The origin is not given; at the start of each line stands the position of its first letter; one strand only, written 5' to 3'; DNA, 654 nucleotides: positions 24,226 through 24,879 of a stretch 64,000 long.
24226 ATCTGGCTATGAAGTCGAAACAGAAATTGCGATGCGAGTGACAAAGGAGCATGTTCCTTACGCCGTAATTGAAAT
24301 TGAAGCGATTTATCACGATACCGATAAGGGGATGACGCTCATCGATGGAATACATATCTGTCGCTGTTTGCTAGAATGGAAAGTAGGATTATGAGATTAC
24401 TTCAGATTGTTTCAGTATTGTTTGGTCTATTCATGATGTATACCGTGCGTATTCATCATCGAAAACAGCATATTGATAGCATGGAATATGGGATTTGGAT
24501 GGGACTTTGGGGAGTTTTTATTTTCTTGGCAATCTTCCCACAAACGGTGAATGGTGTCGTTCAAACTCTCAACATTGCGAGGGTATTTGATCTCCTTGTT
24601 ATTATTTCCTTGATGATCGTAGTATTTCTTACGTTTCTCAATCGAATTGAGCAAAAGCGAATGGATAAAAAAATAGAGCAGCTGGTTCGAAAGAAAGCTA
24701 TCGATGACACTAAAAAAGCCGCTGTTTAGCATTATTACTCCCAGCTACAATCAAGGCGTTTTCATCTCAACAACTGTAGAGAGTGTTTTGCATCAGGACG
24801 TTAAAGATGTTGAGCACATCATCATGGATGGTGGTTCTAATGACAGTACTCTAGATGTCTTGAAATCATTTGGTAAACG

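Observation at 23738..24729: Lipid-linked monosaccharide donor module 1: a short DPM1-like GT2 plus a DUF2304 membrane partner.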

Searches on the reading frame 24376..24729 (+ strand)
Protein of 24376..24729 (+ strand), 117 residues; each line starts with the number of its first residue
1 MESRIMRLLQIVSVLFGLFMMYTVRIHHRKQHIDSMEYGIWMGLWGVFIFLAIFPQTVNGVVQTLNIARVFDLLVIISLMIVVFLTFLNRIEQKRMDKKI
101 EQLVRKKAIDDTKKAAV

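Call 3: search_protein_families(library=pfam, proteins=[window:24376-24729:+], max_evalue=0.01)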
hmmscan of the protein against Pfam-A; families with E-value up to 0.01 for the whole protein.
window:24376-24729:+ (117 aa): 3 families
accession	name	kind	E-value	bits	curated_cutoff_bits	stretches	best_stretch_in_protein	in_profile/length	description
PF10066.14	DUF2304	-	1.2e-17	64.5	25.5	1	9-111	2-104/106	Uncharacterized conserved protein (DUF2304)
PF25323.1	6TM_PilS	-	0.00081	19.6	27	1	4-81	10-96/189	PilS-like transmembrane domain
PF13803.12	DUF4184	-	0.0062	16.8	25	1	4-78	147-217/229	Domain of unknown function (DUF4184)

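Call 4: search_protein_families(library=ncbifam, proteins=[window:24376-24729:+], max_evalue=0.01)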
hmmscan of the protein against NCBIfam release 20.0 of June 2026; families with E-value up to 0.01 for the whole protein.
window:24376-24729:+ (117 aa): 0 families

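Call 11: find_homologous_proteins(query=window:24391-24726:+, max_evalue=0.001)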
Query window:24391-24726:+ (112 aa): 35 proteins with E <= 0.001 among 39 candidates.
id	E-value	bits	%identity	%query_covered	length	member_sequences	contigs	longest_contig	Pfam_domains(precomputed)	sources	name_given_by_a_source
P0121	4.3e-63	228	96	100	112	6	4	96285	PF10066.15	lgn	-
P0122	3.3e-49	183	78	95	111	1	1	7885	PF10066.15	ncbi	-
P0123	1.2e-47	178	75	95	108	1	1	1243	PF10066.15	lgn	-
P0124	2.5e-47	177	78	96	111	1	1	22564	PF10066.15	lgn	-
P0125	5.1e-46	173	73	96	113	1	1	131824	PF10066.15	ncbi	ncbi:MAG: DUF2304 domain-containing protein [Candidatus Woesebacteria bacterium]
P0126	2.3e-45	171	67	98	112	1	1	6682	PF10066.15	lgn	-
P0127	2.1e-44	168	66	99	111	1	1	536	PF10066.15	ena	-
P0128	8.0e-44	166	69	96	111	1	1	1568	PF10066.15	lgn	-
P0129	1.3e-43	165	70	95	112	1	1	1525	PF10066.15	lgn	-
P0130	2.6e-43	164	67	96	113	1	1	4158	PF10066.15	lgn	-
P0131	4.1e-43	164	68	99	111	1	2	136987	PF10066.15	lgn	-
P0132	2.1e-41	158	62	99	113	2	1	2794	PF10066.15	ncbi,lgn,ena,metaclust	metaclust:\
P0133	1.1e-40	156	66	98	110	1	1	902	PF10066.15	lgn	-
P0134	2.0e-40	155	64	97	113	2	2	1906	PF10066.15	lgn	-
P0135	4.5e-40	154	67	96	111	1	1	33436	PF10066.15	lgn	-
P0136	2.8e-39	152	59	98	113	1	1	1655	PF10066.15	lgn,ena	-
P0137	6.8e-39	150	62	97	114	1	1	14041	PF10066.15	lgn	-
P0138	9.4e-39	150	62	98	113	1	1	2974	PF10066.15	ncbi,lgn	-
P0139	4.9e-38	148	59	99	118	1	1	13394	PF10066.15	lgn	-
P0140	5.7e-38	147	61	92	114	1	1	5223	PF10066.15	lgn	-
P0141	1.7e-37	146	61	97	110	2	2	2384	PF10066.15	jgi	jgi:hypothetical protein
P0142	4.8e-37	144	62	95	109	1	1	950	PF10066.15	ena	-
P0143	1.1e-36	143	58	96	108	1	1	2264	PF10066.15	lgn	-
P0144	1.8e-36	142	62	91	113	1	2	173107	PF10066.15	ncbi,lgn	-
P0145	3.0e-36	142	62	96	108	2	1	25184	PF10066.15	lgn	-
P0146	3.9e-36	141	60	96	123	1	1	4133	PF10066.15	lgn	-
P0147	3.8e-35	138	60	98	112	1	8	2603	PF10066.15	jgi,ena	-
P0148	6.1e-35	138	53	99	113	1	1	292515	PF10066.15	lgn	-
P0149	1.4e-34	136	58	97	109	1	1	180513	PF10066.15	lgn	-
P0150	7.2e-34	134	58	95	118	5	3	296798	PF10066.15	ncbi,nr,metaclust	ncbi:MAG TPA: hypothetical protein DCW55_03290 [Candidatus Pacebacteria bacterium]|nr:MAG: hypotheti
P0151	1.4e-32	130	58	96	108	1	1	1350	PF10066.15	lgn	-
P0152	9.1e-32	127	58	96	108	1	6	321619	PF10066.15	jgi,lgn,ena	-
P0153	1.3e-31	127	56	96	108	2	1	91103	PF10066.15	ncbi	-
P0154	6.0e-28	115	53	93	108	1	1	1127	PF10066.15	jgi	jgi:hypothetical protein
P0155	1.3e-22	98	44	96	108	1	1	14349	PF10066.15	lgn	-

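Call 13: search_solved_structures(query=window:24391-24726:+, max_evalue=10)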
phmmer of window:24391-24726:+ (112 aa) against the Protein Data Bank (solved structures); distinct sequences matched with E-value up to 10: 1.
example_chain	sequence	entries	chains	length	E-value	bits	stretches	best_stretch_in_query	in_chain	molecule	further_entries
5zug_A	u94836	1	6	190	1.2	12.9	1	32-76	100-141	Succinate-acetate/proton symporter SatP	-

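Call 43: search_protein_representatives(alignment_id=A2)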
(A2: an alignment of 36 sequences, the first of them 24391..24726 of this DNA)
Query: 36 sequences, 111 profile positions. Proteins with E-value up to 0.001 (for the whole library): 1026; up to 1e-10: 295; up to 1e-30: 6. The best 150 are listed.
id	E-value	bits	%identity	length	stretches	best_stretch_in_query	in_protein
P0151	1.0e-44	167.4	-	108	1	1-108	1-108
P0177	4.8e-40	152.3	-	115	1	2-110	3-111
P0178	1.3e-37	144.5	-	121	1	1-109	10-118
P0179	5.6e-35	136.0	-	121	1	1-108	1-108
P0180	4.4e-34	133.1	-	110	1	1-109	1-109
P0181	2.3e-32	127.6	-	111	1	1-109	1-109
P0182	4.9e-30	120.1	-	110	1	1-109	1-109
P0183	4.4e-29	117.0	-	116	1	4-108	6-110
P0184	5.4e-29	116.8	-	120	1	1-109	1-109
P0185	1.1e-27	112.5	-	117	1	1-109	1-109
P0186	2.0e-26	108.5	-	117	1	4-106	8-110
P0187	4.5e-26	107.3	-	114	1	4-107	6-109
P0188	6.2e-26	106.9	-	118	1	1-107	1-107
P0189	6.8e-26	106.8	-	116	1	4-107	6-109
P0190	1.1e-25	106.1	-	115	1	1-107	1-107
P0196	1.1e-24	102.8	-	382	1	1-108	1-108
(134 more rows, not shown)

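Call 58: find_encoding_contigs(protein=P0196, flank=5000, max_places=3)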
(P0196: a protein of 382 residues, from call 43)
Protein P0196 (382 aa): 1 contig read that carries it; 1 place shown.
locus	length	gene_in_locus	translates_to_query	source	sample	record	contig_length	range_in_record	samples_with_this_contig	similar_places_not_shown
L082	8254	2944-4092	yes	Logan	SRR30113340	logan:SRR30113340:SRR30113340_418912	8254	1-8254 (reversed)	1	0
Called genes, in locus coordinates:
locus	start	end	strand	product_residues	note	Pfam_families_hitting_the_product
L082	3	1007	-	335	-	?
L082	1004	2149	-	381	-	-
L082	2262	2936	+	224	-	PF00535:Glycos_transf_2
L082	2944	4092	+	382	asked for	PF10066:DUF2304, PF00535:Glycos_transf_2, PF10111:Glyco_tranf_2_2 (weak)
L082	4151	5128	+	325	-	PF01073:3Beta_HSD, PF01370:Epimerase, PF16363:GDP_Man_Dehyd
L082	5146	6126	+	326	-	PF01073:3Beta_HSD, PF01370:Epimerase, PF02719:Polysacc_synt_2 (faint), PF04321:RmlD_sub_bind, PF16363:GDP_Man_Dehyd, PF07993:NAD_binding_4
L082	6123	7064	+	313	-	PF13489:Methyltransf_23, PF08241:Methyltransf_11, PF08242:Methyltransf_12 (faint)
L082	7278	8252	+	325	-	?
